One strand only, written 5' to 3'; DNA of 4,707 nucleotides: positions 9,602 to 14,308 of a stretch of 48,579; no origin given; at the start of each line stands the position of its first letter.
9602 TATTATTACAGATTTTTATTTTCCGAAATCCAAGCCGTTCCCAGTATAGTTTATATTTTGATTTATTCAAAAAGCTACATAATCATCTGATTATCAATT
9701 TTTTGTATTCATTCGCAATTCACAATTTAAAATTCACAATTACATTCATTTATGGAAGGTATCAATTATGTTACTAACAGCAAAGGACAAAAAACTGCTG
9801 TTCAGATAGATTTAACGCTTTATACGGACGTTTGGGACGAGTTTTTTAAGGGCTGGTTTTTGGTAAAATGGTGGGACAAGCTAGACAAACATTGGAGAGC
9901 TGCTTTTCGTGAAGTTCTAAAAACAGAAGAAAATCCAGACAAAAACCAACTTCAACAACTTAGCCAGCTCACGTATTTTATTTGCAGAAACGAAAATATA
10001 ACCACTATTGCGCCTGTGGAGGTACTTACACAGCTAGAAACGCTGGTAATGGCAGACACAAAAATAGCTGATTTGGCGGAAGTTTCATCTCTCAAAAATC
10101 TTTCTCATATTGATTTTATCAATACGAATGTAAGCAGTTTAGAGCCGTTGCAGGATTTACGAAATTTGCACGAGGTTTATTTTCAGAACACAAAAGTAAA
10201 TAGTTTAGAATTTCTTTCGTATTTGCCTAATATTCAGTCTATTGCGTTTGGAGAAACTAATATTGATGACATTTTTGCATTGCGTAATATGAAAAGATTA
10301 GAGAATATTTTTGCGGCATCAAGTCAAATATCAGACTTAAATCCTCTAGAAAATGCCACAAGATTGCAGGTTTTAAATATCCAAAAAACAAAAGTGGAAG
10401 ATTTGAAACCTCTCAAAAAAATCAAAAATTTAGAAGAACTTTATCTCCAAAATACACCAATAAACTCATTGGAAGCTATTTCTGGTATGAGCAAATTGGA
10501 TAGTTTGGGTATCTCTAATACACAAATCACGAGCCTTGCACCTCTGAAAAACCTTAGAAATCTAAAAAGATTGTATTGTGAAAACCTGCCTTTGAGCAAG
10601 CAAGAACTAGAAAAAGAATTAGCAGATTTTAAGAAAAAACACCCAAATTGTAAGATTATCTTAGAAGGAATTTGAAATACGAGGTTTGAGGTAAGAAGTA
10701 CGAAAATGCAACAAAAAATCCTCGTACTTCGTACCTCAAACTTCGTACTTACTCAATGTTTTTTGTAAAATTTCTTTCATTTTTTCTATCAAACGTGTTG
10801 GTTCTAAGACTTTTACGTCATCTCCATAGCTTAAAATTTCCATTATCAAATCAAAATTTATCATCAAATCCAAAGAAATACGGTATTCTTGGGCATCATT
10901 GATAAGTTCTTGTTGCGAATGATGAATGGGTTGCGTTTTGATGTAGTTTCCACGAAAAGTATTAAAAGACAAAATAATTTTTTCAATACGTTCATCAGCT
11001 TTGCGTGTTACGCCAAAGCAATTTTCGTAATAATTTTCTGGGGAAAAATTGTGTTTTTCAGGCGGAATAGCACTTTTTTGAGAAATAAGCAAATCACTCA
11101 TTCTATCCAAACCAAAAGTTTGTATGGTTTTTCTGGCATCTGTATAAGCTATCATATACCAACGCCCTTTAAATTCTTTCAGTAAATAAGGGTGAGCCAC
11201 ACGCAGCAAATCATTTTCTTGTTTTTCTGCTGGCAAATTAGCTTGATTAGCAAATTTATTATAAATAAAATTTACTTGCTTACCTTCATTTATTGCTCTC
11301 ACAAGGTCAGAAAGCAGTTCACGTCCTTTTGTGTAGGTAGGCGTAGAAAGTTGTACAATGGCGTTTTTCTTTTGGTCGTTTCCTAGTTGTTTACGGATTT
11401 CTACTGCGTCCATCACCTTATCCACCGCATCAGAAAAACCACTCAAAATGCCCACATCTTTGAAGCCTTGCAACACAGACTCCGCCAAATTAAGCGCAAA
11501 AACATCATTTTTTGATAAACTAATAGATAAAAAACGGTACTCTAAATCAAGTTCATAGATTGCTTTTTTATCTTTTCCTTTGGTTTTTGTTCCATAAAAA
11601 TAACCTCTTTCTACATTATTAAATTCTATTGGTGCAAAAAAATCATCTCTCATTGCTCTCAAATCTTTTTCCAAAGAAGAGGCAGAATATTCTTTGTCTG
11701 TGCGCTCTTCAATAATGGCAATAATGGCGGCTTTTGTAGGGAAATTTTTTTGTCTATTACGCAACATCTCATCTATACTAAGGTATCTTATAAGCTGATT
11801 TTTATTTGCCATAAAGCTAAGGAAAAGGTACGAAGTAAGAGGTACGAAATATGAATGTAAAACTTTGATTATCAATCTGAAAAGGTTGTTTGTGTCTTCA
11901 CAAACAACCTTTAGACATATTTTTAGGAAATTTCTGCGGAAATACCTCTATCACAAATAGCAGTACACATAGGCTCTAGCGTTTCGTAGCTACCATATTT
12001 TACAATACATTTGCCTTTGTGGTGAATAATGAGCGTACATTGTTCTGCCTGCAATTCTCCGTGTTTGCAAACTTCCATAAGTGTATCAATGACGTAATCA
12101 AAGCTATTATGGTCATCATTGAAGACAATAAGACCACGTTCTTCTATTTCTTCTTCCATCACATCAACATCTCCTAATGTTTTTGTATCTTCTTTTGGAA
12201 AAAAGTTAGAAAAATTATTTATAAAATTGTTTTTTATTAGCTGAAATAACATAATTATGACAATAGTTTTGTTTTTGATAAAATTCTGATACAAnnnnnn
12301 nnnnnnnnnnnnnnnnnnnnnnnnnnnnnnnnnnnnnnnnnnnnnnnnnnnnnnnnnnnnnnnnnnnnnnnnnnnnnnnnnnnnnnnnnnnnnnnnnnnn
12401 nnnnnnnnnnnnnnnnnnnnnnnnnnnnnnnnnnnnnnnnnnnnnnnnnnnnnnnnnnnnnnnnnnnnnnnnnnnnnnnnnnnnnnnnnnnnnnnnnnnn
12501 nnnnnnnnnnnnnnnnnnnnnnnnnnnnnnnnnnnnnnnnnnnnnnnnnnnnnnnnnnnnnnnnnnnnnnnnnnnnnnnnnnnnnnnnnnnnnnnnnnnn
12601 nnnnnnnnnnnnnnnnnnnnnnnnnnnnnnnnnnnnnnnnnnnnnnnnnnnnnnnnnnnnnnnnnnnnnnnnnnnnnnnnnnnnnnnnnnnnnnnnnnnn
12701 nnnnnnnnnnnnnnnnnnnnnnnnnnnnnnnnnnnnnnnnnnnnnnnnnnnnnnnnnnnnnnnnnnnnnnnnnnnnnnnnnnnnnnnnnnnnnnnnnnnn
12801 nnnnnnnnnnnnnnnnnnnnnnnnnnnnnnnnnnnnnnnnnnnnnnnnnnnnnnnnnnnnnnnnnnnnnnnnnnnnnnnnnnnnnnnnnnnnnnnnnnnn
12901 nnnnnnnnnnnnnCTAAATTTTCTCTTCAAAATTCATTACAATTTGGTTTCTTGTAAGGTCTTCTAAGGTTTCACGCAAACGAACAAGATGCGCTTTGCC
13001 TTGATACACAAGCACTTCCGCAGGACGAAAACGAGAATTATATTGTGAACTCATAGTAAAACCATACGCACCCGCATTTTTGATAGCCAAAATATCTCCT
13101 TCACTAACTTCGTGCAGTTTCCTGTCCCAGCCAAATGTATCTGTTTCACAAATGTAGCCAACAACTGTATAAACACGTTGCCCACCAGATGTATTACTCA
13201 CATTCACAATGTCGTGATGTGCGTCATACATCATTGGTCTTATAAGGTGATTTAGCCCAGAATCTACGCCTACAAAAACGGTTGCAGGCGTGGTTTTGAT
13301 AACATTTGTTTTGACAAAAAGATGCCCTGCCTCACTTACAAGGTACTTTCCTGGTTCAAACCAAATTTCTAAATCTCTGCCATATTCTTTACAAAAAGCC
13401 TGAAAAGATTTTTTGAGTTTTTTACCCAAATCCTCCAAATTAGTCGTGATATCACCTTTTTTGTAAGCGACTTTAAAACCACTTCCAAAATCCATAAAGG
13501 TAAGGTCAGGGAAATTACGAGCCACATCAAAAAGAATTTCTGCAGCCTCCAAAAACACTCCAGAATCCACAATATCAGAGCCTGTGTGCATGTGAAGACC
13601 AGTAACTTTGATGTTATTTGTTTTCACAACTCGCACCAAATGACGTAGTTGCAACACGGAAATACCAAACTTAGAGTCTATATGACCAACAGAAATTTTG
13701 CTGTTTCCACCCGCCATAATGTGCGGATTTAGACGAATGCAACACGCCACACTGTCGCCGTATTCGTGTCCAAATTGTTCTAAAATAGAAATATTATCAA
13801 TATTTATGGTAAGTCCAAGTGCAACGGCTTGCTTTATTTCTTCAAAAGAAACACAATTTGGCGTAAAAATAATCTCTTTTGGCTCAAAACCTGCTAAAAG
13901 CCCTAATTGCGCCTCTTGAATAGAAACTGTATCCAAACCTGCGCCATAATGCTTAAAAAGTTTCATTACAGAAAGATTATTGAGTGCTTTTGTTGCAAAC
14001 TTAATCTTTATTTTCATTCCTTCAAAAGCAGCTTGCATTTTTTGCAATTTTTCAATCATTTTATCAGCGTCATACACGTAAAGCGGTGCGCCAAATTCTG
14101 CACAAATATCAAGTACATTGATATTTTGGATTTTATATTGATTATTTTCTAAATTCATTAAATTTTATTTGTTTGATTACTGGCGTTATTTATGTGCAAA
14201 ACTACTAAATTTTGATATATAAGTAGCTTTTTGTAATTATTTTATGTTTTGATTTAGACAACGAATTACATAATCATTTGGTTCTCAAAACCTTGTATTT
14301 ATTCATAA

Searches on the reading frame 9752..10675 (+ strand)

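Call 9: search_protein_families(library=pfam, proteins=[window:9752-10675:+], max_evalue=0.01)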
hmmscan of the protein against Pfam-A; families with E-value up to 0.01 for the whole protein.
window:9752-10675:+ (307 aa): 7 families
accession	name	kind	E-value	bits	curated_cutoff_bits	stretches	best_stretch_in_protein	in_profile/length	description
PF12799.13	LRR_4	-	9.3e-28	96.1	27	3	203-243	1-42/44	Leucine Rich repeats (2 copies)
PF23598.1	LRR_14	-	1.4e-10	40.9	40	2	59-164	35-144/353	Leucine-rich repeat region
PF23952.1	LRR_EndoS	-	1.3e-08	35.4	27.9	0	96-186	26-87/116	Endo-beta-N-acetylglucosaminidase EndoS LRR domain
PF25019.1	LRR_R13L1-DRL21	-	1.1e-07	32.2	27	1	84-146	63-126/127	R13L1/DRL21 LRRs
PF13855.12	LRR_8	-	2.5e-06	27.6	27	2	204-259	2-61/61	Leucine rich repeat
PF13306.12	LRR_5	-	3.6e-06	27.4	27.7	1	121-234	7-122/127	BspA type Leucine rich repeat region (6 copies)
PF14580.12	LRR_9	-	0.0025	17.9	30.5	0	68-124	61-119/175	Leucine-rich repeat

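Call 79: search_protein_families(library=padloc, proteins=[window:9752-10675:+], max_evalue=0.001)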
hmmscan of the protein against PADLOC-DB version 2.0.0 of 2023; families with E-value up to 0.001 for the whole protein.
window:9752-10675:+ (307 aa): 0 families

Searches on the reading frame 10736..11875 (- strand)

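Call 9: search_protein_families(library=pfam, proteins=[window:10736-11875:-], max_evalue=0.01)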
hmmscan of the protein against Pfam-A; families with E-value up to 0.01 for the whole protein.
window:10736-11875:- (379 aa): 2 families
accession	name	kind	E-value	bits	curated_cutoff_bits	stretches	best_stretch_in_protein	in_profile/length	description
PF13280.12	WYL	-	7.4e-13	48.7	21.8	1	186-262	1-68/70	WYL domain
PF25583.1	WCX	-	1.7e-08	35.1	23.9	1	303-373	8-75/76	WCX domain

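Call 79: search_protein_families(library=padloc, proteins=[window:10736-11875:-], max_evalue=0.001)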
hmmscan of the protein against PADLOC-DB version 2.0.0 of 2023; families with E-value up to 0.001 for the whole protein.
window:10736-11875:- (379 aa): 3 families
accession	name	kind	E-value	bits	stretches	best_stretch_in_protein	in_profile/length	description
PDLC01652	WYL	-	1.8e-31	107.7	1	181-374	13-162/162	"CAS-I,CAS-II,CAS-III,CAS-IV,CAS-V,CAS-VI; associated_signaling"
PDLC01457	WYL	-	4.3e-21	73.6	1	55-361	28-228/229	"CAS-I,CAS-II,CAS-III,CAS-IV,CAS-V,CAS-VI; associated_signaling"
PDLC01766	Cas3c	-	2.9e-08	30.4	1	107-377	59-316/1009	-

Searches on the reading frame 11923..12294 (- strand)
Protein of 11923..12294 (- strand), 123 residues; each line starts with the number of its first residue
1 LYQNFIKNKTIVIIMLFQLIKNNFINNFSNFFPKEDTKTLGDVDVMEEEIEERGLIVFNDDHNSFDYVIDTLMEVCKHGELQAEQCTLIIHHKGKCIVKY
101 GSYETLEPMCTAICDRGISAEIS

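Call 9: search_protein_families(library=pfam, proteins=[window:11923-12294:-], max_evalue=0.01)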
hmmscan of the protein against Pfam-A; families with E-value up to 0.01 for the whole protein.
window:11923-12294:- (123 aa): 1 family
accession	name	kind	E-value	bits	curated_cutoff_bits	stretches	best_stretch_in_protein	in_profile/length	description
PF02617.22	ClpS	-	5.6e-18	64.9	23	1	55-115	8-68/80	ATP-dependent Clp protease adaptor protein ClpS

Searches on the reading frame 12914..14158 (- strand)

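Call 9: search_protein_families(library=pfam, proteins=[window:12914-14158:-], max_evalue=0.01)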
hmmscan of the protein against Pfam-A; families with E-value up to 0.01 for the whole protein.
window:12914-14158:- (414 aa): 2 families
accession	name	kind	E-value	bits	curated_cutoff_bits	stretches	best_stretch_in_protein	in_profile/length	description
PF02784.22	Orn_Arg_deC_N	-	2.9e-43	148.5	23.4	1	32-275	2-247/247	Pyridoxal-dependent decarboxylase, pyridoxal binding domain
PF00278.28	Orn_DAP_Arg_deC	-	4.1e-19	69.1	23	1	27-363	2-95/95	Pyridoxal-dependent decarboxylase, C-terminal sheet domain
